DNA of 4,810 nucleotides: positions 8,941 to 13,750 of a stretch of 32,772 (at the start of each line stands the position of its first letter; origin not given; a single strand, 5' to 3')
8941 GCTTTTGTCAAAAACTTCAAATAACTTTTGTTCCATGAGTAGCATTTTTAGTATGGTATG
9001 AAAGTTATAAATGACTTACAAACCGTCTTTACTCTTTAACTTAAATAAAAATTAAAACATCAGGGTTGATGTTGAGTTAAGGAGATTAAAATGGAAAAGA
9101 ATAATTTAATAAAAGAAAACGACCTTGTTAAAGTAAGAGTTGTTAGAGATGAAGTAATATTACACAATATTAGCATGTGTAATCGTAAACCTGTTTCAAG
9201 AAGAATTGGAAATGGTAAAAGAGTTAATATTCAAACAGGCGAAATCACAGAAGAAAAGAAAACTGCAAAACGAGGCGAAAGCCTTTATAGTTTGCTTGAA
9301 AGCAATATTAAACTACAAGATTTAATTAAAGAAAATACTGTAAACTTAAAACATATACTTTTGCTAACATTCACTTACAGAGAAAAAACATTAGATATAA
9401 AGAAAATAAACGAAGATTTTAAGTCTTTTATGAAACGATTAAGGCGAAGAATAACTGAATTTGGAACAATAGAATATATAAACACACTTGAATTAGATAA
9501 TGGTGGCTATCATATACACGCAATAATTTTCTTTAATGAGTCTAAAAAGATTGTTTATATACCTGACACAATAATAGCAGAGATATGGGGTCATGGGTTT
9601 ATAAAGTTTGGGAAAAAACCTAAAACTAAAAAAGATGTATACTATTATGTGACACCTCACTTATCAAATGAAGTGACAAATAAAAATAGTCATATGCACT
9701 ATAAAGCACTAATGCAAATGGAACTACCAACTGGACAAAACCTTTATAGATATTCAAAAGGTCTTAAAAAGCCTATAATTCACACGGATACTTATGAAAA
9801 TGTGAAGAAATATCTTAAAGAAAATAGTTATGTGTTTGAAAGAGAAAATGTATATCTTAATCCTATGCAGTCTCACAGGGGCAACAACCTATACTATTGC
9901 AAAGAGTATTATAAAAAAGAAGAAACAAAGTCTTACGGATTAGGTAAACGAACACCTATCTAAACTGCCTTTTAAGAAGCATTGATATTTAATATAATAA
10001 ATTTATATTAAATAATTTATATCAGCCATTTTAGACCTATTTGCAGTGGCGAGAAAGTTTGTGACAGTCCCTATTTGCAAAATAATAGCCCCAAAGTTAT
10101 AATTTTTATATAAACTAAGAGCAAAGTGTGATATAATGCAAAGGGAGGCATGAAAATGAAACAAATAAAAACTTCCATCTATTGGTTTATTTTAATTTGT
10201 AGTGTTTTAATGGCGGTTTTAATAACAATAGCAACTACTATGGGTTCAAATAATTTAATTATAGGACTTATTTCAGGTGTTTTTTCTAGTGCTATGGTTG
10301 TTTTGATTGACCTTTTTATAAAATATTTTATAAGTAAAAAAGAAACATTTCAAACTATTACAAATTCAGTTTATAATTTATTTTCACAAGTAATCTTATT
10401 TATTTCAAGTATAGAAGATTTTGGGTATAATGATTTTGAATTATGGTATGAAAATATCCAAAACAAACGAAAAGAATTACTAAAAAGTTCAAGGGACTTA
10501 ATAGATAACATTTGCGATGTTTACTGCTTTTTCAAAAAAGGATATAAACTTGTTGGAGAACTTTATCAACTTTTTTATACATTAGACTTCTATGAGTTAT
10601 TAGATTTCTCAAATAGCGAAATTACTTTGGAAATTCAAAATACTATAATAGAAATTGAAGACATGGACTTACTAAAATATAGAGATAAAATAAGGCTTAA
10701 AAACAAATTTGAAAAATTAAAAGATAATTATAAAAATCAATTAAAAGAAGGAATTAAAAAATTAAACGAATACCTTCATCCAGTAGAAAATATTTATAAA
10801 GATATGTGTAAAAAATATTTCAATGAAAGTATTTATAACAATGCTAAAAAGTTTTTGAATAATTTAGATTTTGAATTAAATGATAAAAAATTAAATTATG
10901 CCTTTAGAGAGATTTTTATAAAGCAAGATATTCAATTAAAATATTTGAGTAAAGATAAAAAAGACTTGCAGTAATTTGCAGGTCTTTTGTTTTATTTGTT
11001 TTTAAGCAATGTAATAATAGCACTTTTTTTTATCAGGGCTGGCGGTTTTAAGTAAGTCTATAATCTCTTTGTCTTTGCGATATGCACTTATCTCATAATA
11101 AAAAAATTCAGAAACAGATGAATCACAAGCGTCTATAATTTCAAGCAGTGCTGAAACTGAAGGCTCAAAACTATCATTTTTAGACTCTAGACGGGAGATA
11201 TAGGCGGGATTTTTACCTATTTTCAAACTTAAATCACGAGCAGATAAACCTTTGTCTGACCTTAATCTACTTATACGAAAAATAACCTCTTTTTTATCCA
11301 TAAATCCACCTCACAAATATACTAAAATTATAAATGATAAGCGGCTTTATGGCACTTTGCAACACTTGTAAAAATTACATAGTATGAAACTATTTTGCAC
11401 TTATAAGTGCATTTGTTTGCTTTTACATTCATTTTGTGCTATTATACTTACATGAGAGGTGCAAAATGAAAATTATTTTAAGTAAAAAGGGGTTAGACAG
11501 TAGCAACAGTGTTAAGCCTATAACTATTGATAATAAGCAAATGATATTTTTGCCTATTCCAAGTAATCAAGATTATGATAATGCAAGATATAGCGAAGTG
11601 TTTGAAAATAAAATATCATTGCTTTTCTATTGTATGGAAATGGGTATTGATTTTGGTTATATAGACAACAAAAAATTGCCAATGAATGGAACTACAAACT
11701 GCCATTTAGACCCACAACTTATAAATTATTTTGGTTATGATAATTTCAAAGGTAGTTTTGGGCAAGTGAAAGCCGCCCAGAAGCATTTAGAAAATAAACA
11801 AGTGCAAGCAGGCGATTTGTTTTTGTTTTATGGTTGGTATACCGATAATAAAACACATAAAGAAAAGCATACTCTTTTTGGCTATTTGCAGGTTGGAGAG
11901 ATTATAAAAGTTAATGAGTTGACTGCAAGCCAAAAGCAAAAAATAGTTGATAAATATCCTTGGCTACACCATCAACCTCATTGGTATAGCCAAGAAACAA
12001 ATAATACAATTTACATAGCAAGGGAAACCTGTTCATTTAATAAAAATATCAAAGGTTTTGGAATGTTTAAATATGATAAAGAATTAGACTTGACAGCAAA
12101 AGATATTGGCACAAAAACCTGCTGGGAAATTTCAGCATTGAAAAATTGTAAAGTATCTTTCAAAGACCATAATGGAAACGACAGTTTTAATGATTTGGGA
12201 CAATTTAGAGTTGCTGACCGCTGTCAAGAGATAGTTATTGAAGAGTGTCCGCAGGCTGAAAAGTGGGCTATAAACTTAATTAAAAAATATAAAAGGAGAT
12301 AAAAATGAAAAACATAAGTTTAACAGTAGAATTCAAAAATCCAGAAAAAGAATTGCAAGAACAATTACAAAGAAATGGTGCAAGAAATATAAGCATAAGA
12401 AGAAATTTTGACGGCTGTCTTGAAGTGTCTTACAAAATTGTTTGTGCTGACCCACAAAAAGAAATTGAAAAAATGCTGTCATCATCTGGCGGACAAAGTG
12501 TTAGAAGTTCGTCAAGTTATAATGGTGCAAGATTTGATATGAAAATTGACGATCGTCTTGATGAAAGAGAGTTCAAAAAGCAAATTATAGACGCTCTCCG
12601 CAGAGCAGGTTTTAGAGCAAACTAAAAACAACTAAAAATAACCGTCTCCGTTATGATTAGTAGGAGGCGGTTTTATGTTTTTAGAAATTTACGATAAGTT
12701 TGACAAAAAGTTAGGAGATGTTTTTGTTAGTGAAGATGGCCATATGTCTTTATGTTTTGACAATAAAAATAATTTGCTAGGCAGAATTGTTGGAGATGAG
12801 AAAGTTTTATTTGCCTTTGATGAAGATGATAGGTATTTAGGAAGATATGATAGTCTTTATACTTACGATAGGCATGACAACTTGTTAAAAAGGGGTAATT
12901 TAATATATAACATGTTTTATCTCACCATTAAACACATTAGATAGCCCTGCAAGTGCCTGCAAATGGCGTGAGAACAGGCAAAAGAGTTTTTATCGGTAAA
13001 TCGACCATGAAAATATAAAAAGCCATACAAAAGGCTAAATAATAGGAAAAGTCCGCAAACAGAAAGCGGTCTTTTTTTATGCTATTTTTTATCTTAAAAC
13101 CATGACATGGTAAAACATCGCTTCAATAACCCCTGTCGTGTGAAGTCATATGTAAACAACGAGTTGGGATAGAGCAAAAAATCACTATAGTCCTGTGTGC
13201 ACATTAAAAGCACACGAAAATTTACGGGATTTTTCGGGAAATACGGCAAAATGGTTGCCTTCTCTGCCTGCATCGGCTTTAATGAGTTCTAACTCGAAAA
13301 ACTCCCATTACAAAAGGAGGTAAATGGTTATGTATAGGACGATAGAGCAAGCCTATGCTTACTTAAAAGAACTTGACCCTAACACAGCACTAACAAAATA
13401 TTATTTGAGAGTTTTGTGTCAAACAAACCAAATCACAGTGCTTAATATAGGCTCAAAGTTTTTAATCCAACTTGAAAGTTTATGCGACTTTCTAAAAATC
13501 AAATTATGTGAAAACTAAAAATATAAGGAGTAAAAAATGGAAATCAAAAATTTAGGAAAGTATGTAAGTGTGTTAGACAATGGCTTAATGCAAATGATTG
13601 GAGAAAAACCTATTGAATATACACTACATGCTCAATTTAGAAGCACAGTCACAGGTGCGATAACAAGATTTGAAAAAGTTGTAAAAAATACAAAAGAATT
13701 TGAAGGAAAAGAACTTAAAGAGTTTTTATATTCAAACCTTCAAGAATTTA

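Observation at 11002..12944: XRE-controlled three-gene operon of unknown function in element 2, a candidate undescribed system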

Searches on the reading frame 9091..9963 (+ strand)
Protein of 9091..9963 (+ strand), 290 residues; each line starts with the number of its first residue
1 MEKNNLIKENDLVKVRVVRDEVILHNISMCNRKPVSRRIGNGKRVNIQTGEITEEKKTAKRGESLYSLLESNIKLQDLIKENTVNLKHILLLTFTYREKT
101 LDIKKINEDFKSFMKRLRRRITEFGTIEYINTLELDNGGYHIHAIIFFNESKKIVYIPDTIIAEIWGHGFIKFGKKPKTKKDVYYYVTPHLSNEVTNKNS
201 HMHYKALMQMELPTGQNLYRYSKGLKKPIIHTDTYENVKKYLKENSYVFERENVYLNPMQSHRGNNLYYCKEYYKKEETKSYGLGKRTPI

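Call 3: search_protein_families(library=pfam, proteins=[window:9091-9963:+], max_evalue=1)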
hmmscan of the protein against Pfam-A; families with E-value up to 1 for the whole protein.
window:9091-9963:+ (290 aa): 1 family
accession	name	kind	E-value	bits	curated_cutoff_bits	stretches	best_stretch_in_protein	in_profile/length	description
PF23343.2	REP_ORF2-G2P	-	4.8e-14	52.9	27.8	1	91-187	3-95/99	Replication-associated protein ORF2/G2P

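Call 4: search_protein_families(library=ncbifam, proteins=[window:9091-9963:+], max_evalue=1)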
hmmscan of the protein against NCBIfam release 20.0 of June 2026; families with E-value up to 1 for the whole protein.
window:9091-9963:+ (290 aa): 1 family
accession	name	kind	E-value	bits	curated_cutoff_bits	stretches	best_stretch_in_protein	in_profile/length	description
NF011233.0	PRK14640.1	equivalog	0.035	14.1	268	1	163-244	21-98/152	hypothetical protein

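Call 84: search_dna_similar(query=window:9091-9960:+, collection=phages, mode=protein, max_evalue=0.001, max_rows=15)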
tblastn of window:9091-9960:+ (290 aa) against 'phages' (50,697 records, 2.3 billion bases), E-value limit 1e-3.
Records with a match: 3; places in all: 3; records where one place covers at least 80% of the query: 0.
Best place of each record, by identity: <60% 3.
By first word of the organism name: bajarodino 3.
By host as written in the record: - 3.
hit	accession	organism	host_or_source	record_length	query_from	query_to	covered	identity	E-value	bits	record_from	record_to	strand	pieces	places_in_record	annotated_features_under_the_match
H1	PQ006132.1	bajarodino virus 9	Neotoma bryanti feces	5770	47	251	71%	25.5%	6e-14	77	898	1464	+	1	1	replication initiator protein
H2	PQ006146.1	bajarodino virus 9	Neotoma bryanti feces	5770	47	251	71%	25.5%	6e-14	77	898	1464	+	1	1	replication initiator protein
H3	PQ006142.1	bajarodino virus 41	Neotoma bryanti feces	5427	36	228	67%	26.8%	5e-7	57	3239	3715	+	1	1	replication initiator protein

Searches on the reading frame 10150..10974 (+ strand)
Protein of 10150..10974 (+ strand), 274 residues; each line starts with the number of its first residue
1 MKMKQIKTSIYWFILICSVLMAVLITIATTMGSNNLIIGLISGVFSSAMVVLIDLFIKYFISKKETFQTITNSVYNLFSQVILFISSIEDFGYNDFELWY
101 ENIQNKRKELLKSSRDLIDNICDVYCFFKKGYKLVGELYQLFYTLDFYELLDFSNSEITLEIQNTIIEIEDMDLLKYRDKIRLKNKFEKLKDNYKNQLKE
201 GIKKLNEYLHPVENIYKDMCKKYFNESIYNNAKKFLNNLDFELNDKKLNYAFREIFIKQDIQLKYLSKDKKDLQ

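Call 3: search_protein_families(library=pfam, proteins=[window:10150-10974:+], max_evalue=1)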
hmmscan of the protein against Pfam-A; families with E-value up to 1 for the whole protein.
window:10150-10974:+ (274 aa): 3 families
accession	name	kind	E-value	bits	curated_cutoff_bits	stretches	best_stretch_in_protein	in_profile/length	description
PF15650.12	Tox-REase-9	-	0.05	14.3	27.3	1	188-220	49-81/88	Restriction endonuclease fold toxin 9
PF02652.20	Lactate_perm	-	0.058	12.6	27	1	2-80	21-98/522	L-lactate permease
PF20960.2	Bag6_BAGS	-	0.39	11.3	22.9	0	189-204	35-50/53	Bag6, BAG-similar domain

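Call 4: search_protein_families(library=ncbifam, proteins=[window:10150-10974:+], max_evalue=1)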
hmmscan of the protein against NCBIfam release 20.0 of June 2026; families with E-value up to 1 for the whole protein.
window:10150-10974:+ (274 aa): 3 families
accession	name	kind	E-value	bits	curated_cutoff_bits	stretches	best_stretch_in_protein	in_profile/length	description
TIGR00795.1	lctP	subfamily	0.017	14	341.15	1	8-80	31-104/530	lactate permease LctP family transporter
NF002750.0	PRK02793.1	equivalog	0.035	14.3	103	1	156-193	20-55/72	phi X174 lysis protein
TIGR00483.1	EF-1_alpha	equivalog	0.49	8.8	540.1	1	158-247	137-223/427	translation elongation factor EF-1 subunit alpha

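Call 5: search_protein_families(library=padloc, proteins=[window:10150-10974:+], max_evalue=1)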
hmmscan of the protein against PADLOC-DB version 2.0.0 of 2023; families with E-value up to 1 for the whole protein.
window:10150-10974:+ (274 aa): 0 families

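Call 6: search_protein_families(library=phrogs, proteins=[window:10150-10974:+], max_evalue=1)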
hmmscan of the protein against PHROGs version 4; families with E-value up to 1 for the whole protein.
window:10150-10974:+ (274 aa): 4 families
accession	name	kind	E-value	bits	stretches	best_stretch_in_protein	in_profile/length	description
phrog_5448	-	tail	0.049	11.4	1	6-73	617-684/3103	tail length tape measure protein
phrog_991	-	tail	0.13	10.7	1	24-225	631-801/1966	tail length tape measure protein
phrog_32685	-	unknown function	0.36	11.9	1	141-172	13-46/143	-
phrog_1068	-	tail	0.82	9.3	0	11-202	407-592/706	tail length tape measure protein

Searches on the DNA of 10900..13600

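Call 88: search_rna_families(source=window, start=10900, end=13600, threshold=evalue, max_evalue=1)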
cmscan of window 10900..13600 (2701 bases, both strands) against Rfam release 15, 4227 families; matches with E-value up to 1: 2.
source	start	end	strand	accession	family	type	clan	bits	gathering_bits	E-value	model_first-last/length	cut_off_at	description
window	12638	12730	-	RF02379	csRNA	Gene; sRNA;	-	27.7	57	0.77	1-93/93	no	Cia-dependent small RNA csRNA1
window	10928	11030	+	RF01770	rimP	Cis-reg; leader;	-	23.4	47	0.87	1-102/102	no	Gammaprotebacteria rimP leader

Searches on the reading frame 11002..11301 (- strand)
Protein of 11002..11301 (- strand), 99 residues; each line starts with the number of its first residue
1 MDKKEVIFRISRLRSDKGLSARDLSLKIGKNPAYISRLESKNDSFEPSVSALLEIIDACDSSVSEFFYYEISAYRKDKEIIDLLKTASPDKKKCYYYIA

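Call 3: search_protein_families(library=pfam, proteins=[window:11002-11301:-], max_evalue=1)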
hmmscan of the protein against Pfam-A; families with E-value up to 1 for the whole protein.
window:11002-11301:- (99 aa): 6 families
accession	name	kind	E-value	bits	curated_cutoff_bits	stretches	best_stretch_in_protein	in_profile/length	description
PF01381.28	HTH_3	-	2.2e-07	31.2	23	1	12-66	3-55/55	Helix-turn-helix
PF13560.12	HTH_31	-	0.00085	20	27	1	12-63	8-58/64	Helix-turn-helix domain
PF12844.13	HTH_19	-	0.00097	19.4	30.2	1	9-48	3-40/64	Helix-turn-helix domain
PF13443.12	HTH_26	-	0.016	15.9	22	1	9-70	1-61/63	Cro/C1-type HTH DNA-binding domain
PF13744.12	HTH_37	-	0.073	13.3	27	1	3-63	16-75/80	Helix-turn-helix domain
PF13936.12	HTH_38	-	0.078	13.2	27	1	9-37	12-39/44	Helix-turn-helix domain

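Call 4: search_protein_families(library=ncbifam, proteins=[window:11002-11301:-], max_evalue=1)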
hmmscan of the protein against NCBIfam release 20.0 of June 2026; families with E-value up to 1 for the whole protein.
window:11002-11301:- (99 aa): 5 families
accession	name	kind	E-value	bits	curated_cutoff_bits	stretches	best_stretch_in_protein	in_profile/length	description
NF007408.0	PRK09943.1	equivalog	1.9e-05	24.3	211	1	9-70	11-70/185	HTH-type transcriptional regulator PuuR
TIGR03830.1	CxxCG_CxxCG_HTH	subfamily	0.00011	22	61.8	1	9-62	69-122/127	type II TA system antitoxin MqsA family protein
NF006015.0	PRK08154.1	subfamily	0.00076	18.7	204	1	9-92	34-115/314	anaerobic benzoate catabolism transcriptional regulator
NF046032.1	TransRegSlrRBacil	equivalog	0.011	15.8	250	1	9-78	4-73/149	HTH-type transcriptional regulator SlrR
NF058600.1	TransRegSco1979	equivalog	0.096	11.7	350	1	9-66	12-71/280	Sco1979 family transcriptional regulator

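Call 5: search_protein_families(library=padloc, proteins=[window:11002-11301:-], max_evalue=1)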
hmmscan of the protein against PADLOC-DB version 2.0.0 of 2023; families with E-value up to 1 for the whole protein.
window:11002-11301:- (99 aa): 7 families
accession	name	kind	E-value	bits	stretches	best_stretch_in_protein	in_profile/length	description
PDLC02926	HTH_VI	-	2.2e-06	25.8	1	10-75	6-69/92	-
PDLC04142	capH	-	0.0001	21.3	1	8-65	9-64/103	capH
PDLC04762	PDC-M64C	-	0.00018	19.5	1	6-65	28-85/97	-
PDLC04760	PDC-M64C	-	0.00064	18.1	1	5-46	26-67/93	-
PDLC03668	Control_protein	-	0.002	16.6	1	5-61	8-62/79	control protein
PDLC03947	RmrA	-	0.0021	14.9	1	9-79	15-81/383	-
PDLC03951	RmrA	-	0.0086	13.1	1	9-74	12-74/400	-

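Call 6: search_protein_families(library=phrogs, proteins=[window:11002-11301:-], max_evalue=1)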
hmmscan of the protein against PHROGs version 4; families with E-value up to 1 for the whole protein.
window:11002-11301:- (99 aa): 15 families
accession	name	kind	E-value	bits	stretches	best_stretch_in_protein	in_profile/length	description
phrog_8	-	transcription regulation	1.1e-07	32.7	1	3-75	74-144/346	transcriptional regulator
phrog_3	-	transcription regulation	4e-07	31.1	1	3-79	86-158/430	transcriptional repressor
phrog_1373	-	transcription regulation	6.6e-06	27.2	1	10-62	68-118/166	transcriptional regulator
phrog_2439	-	transcription regulation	2.1e-05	24.6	1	9-94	11-91/367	transcriptional regulator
phrog_2339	-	DNA, RNA and nucleotide metabolism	0.0093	17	1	3-64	23-83/98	HTH DNA binding protein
phrog_5736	-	transcription regulation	0.011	16.8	1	10-49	11-50/133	transcriptional regulator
phrog_14474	-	transcription regulation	0.012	16.2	1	3-44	70-111/270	transcriptional regulator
phrog_2104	-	unknown function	0.027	15.7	1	9-64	43-98/103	-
phrog_2967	-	transcription regulation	0.044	14.3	1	3-93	8-96/225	transcriptional regulator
phrog_4836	-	transcription regulation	0.21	12.1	1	4-53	74-121/194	CII-like regulator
phrog_8522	-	DNA, RNA and nucleotide metabolism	0.24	13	1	15-60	17-60/71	HTH DNA binding protein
phrog_27486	-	unknown function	0.24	12.4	1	21-38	23-40/59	-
phrog_955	-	DNA, RNA and nucleotide metabolism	0.24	12.1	1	12-69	31-89/142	HTH DNA binding protein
phrog_296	-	integration and excision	0.26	10.9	1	1-38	223-260/626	DNA transposition protein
phrog_9908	-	DNA, RNA and nucleotide metabolism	0.28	11.3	1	10-57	18-66/282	DNA binding protein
